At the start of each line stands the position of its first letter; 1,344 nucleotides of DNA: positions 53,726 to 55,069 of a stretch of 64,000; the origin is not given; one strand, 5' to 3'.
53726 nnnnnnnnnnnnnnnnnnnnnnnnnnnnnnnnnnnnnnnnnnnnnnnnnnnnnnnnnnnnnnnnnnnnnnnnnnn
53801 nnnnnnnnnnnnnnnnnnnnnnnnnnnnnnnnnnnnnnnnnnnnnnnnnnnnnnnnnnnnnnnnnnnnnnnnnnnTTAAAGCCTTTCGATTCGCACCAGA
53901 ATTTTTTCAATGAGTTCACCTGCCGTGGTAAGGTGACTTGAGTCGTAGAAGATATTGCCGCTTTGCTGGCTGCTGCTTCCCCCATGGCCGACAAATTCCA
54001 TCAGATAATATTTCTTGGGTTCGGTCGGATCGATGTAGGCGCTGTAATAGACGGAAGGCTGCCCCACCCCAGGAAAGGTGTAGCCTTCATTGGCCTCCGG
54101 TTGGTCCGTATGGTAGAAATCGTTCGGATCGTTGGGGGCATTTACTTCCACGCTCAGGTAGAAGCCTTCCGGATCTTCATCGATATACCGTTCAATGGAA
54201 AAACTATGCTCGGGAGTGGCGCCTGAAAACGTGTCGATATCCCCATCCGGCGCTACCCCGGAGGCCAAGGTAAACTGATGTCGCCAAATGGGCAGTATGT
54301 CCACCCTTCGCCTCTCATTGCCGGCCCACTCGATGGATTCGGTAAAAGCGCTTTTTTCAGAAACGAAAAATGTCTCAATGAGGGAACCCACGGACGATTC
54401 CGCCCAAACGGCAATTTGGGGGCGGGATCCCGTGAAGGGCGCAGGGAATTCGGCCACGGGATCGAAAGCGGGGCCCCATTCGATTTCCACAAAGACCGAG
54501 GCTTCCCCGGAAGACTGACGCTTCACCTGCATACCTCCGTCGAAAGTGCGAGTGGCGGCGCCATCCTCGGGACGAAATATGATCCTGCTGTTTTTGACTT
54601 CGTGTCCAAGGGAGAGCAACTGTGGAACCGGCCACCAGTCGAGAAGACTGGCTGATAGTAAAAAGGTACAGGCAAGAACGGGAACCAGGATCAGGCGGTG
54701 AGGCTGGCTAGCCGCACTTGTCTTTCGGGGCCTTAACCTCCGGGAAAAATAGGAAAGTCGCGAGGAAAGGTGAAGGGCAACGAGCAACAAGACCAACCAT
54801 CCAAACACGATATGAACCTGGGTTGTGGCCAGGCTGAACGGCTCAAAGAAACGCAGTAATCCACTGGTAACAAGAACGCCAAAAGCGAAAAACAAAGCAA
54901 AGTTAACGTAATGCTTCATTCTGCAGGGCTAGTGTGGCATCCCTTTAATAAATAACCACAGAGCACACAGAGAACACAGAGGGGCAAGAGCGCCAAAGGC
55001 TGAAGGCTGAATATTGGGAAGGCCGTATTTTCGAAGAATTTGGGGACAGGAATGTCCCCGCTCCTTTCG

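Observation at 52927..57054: ApbE next to a membrane DUF4405/DUF2271-like protein with a perfect DxxSGAT flavinylation motif, downstream of a Tat-exported FAD oxidoreductase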

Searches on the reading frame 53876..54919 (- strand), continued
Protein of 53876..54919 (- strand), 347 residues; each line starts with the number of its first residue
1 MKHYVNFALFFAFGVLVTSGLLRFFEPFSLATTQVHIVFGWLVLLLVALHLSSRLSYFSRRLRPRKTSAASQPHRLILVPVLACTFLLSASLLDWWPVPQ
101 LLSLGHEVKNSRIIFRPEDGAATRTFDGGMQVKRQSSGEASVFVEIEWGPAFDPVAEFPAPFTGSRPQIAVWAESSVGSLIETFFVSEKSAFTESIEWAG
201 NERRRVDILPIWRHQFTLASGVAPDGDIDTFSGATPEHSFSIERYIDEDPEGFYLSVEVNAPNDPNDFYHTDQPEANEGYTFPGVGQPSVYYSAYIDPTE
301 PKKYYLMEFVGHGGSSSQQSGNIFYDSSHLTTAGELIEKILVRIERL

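Call 51: search_protein_families(library=pfam, proteins=[P0316, P0320, P0325, P0336, P0343, P0351, P0356, P0360, P0372, P0385], max_evalue=0.1)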
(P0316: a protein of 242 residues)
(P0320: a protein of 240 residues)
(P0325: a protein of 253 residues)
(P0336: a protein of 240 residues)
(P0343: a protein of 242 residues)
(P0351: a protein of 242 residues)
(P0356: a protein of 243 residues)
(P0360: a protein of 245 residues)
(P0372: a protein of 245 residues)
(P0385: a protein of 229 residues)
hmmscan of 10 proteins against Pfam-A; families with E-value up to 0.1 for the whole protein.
P0316 (242 aa): 2 families
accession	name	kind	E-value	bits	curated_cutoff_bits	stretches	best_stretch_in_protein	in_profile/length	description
PF10029.15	DUF2271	-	0.0017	18.5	27.3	1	62-136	19-72/136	Predicted periplasmic protein (DUF2271)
PF13117.11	Cag12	-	0.015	16.2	22.7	0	135-180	50-95/96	Cag pathogenicity island protein Cag12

P0320 (240 aa): 2 families
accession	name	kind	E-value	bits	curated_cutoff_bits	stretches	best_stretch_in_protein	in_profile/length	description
PF10029.15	DUF2271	-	0.00023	21.3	27.3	1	60-114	18-57/136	Predicted periplasmic protein (DUF2271)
PF03422.21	CBM_6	-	0.021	15.6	28.9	1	32-90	30-89/125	Carbohydrate binding module (family 6)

P0325 (253 aa): 0 families

P0336 (240 aa): 1 family
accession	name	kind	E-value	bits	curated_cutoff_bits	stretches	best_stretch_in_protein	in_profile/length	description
PF10029.15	DUF2271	-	0.0018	18.4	27.3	1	53-132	18-81/136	Predicted periplasmic protein (DUF2271)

P0343 (242 aa): 1 family
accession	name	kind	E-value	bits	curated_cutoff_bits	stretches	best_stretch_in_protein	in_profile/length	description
PF10029.15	DUF2271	-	0.022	14.9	27.3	0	63-92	19-46/136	Predicted periplasmic protein (DUF2271)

P0351 (242 aa): 1 family
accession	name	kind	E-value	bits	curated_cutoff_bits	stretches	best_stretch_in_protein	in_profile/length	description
PF10029.15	DUF2271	-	0.012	15.8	27.3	1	61-114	18-60/136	Predicted periplasmic protein (DUF2271)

P0356 (243 aa): 1 family
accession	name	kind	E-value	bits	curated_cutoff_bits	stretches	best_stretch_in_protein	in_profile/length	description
PF10029.15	DUF2271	-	0.014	15.5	27.3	1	61-137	19-72/136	Predicted periplasmic protein (DUF2271)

P0360 (245 aa): 0 families

P0372 (245 aa): 1 family
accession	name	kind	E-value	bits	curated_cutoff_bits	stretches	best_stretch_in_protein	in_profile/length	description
PF10029.15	DUF2271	-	0.0062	16.7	27.3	1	60-112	16-53/136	Predicted periplasmic protein (DUF2271)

P0385 (229 aa): 1 family
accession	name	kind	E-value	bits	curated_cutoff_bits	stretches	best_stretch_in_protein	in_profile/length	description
PF10029.15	DUF2271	-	0.0023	18.1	27.3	1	44-117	17-71/136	Predicted periplasmic protein (DUF2271)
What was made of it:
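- On DUF2271 (PF10029): Stand-alone relatives score 15-21 bits (call 51).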

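Call 53: find_encoding_contigs(protein=P0316, flank=7000, max_places=2)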
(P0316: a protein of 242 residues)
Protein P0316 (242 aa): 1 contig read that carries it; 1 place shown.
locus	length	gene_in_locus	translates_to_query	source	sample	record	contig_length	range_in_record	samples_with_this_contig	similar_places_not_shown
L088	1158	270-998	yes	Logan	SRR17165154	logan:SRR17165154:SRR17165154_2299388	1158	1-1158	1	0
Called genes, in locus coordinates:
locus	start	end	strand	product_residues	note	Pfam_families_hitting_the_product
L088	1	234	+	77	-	?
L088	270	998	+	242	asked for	-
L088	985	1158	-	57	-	?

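Call 54: find_encoding_contigs(protein=P0280, flank=7000, max_places=2)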
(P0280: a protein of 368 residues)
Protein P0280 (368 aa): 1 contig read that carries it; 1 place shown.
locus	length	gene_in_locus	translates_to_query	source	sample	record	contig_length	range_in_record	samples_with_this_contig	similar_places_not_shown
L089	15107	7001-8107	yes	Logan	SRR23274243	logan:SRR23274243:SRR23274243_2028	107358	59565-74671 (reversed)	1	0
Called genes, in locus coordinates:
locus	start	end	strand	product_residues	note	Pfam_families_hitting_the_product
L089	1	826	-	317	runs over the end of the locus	PF20434:BD-FAE (faint), PF05448:AXE1 (faint), PF02129:Peptidase_S15 (weak), PF12146:Hydrolase_4, PF00561:Abhydrolase_1, PF12697:Abhydrolase_6, PF00326:Peptidase_S9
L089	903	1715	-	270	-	PF00106:adh_short, PF13561:adh_short_C2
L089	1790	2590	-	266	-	PF16956:Porin_7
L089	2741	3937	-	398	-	PF06742:DUF1214 (weak)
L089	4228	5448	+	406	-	PF00685:Sulfotransfer_1, PF13469:Sulfotransfer_3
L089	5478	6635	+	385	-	PF06441:EHN, PF00561:Abhydrolase_1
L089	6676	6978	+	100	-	-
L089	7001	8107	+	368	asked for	PF14358:DUF4405 (weak), PF10029:DUF2271 (faint)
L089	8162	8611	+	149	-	PF12802:MarR_2 (weak), PF01047:MarR (weak)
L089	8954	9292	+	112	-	PF00543:P-II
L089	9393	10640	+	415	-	PF00909:Ammonium_transp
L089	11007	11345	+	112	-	PF00543:P-II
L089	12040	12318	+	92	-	PF20661:SutA-RBD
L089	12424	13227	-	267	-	PF00702:Hydrolase, PF13419:HAD_2, PF13242:Hydrolase_like (weak)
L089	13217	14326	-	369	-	PF02899:Phage_int_SAM_1, PF13495:Phage_int_SAM_4 (weak), PF00589:Phage_integrase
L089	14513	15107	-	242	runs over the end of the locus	PF04340:DUF484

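Call 62: list_cluster_members(proteins=[P0320, P0325, P0336, P0343, P0351, P0356, P0372, P0385, P0271, P0305])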
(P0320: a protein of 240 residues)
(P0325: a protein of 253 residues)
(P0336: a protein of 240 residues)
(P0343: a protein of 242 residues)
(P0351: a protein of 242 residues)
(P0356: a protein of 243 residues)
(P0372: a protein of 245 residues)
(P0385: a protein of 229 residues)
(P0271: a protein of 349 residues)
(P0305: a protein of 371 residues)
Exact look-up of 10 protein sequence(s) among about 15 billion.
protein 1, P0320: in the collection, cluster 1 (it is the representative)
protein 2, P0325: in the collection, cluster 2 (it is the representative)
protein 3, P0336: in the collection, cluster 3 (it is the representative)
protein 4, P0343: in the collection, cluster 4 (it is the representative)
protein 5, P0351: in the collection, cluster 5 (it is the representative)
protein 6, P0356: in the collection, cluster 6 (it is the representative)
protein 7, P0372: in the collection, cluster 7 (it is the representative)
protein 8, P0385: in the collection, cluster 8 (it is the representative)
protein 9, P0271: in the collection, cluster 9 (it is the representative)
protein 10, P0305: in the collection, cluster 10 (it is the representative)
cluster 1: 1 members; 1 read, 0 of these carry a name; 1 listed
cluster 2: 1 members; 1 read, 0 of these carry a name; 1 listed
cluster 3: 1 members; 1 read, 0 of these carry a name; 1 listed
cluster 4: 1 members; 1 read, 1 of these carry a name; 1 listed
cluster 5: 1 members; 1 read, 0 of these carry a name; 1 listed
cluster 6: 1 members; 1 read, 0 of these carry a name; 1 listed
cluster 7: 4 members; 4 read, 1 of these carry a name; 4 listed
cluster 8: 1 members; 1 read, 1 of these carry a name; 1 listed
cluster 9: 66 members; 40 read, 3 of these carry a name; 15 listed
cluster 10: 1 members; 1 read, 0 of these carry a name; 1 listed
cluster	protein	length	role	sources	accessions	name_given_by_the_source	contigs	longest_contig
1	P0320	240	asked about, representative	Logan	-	-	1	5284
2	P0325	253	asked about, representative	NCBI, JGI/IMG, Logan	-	-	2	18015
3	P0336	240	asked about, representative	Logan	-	-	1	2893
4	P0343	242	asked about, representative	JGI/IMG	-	hypothetical protein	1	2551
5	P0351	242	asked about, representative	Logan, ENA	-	-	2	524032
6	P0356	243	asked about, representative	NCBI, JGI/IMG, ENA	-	-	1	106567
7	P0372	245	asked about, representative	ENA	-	-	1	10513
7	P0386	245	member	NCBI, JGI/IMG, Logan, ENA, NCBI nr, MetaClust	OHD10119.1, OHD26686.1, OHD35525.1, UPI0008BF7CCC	MAG: hypothetical protein A2086_05860 [Spirochaetes bacterium GWD1_27_9] | MAG: hypothetical protein A2Z98_01315 [Spirochaetes bacterium GWB1_27_13] | status=active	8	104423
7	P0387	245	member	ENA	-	-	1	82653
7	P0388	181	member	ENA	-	-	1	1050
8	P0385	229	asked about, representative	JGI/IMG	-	hypothetical protein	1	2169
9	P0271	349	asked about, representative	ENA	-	-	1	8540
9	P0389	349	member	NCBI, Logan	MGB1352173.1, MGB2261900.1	MAG: hypothetical protein ACPG55_10710 [Luminiphilus sp.]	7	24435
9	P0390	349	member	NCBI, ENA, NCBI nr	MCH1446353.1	MAG: DUF2271 domain-containing protein [Luminiphilus sp.] | DUF2271 domain-containing protein [Luminiphilus sp.]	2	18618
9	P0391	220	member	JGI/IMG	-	hypothetical protein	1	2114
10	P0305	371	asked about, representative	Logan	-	-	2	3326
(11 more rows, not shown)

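Call 63: find_encoding_contigs(protein=P0351, flank=7000, max_places=1)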
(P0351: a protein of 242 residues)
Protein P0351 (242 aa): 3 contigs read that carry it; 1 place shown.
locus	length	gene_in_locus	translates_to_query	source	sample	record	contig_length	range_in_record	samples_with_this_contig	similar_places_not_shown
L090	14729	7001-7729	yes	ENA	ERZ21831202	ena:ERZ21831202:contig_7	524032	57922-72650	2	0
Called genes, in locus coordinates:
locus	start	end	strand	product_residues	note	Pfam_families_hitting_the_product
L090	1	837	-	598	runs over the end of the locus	PF13860:FlgD_ig (weak), PF18962:Por_Secre_tail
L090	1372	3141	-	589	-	PF13860:FlgD_ig (faint), PF18962:Por_Secre_tail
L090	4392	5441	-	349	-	PF00389:2-Hacid_dh, PF02826:2-Hacid_dh_C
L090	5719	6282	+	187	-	-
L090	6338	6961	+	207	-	PF00440:TetR_N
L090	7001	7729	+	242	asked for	-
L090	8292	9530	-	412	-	PF00278:Orn_DAP_Arg_deC, PF02784:Orn_Arg_deC_N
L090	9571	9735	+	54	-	-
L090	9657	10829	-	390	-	PF00155:Aminotran_1_2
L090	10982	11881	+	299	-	PF12760:Zn_ribbon_IS1595, PF12762:DDE_Tnp_IS1595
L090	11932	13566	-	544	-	PF07691:PA14, PF02012:BNR (faint), PF13088:BNR_2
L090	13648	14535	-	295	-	PF00892:EamA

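Call 64: find_encoding_contigs(protein=P0356, flank=7000, max_places=1)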
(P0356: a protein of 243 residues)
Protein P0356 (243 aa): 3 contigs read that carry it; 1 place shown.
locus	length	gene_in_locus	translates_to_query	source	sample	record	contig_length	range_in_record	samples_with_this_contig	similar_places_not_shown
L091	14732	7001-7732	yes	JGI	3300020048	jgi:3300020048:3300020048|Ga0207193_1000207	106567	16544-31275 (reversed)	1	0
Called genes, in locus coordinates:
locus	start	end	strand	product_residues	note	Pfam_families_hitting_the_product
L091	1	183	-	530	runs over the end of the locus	PF00682:HMGL-like, PF22617:HCS_D2, PF08502:LeuA_dimer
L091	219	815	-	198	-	PF00068:Phospholip_A2_1 (weak)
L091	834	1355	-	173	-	-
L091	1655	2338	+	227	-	PF00392:GntR, PF07840:FadR_C, PF07729:FCD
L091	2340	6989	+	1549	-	PF00069:Pkinase, PF07714:PK_Tyr_Ser-Thr, PF13191:AAA_16, PF13424:TPR_12 (faint), PF00165:HTH_AraC (faint), PF12833:HTH_18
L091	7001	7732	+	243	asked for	-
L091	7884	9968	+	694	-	PF07695:7TMR-DISM_7TM, PF13581:HATPase_c_2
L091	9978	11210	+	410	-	PF00072:Response_reg, PF02518:HATPase_c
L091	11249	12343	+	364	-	PF00512:HisKA, PF02518:HATPase_c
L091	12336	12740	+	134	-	PF08780:NTase_sub_bind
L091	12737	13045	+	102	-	PF01909:NTP_transf_2, PF18765:Polbeta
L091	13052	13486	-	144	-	-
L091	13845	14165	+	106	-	PF01740:STAS, PF13466:STAS_2 (weak)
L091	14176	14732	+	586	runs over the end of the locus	PF00664:ABC_membrane, PF00005:ABC_tran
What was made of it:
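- Tried and rejected: These were uninformative or unrelated (calls 53, 54, 63, 64).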

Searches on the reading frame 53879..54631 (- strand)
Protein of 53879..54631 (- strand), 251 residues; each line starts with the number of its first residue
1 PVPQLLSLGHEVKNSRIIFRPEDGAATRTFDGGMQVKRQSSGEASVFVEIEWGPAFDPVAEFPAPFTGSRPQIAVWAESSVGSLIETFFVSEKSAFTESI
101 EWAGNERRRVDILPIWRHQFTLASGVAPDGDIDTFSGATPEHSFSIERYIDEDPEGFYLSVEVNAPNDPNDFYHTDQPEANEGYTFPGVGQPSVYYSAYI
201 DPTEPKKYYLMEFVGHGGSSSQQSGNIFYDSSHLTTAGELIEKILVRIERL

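Call 5: search_protein_families(library=pfam, proteins=[window:53879-54631:-], max_evalue=10)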
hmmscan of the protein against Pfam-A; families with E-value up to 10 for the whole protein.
seq(251 aa): 1 family
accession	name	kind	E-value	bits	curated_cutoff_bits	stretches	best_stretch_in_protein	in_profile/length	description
PF10029.15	DUF2271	-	0.074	13.2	27.3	1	67-141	15-73/136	Predicted periplasmic protein (DUF2271)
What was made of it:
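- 53879..54631 (-): Periplasmic soluble domain (aa 97-347), a beta-sandwich distantly related to DUF2271. DUF2271 at 13.2 bits, E = 0.074, below the cutoff (call 5).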
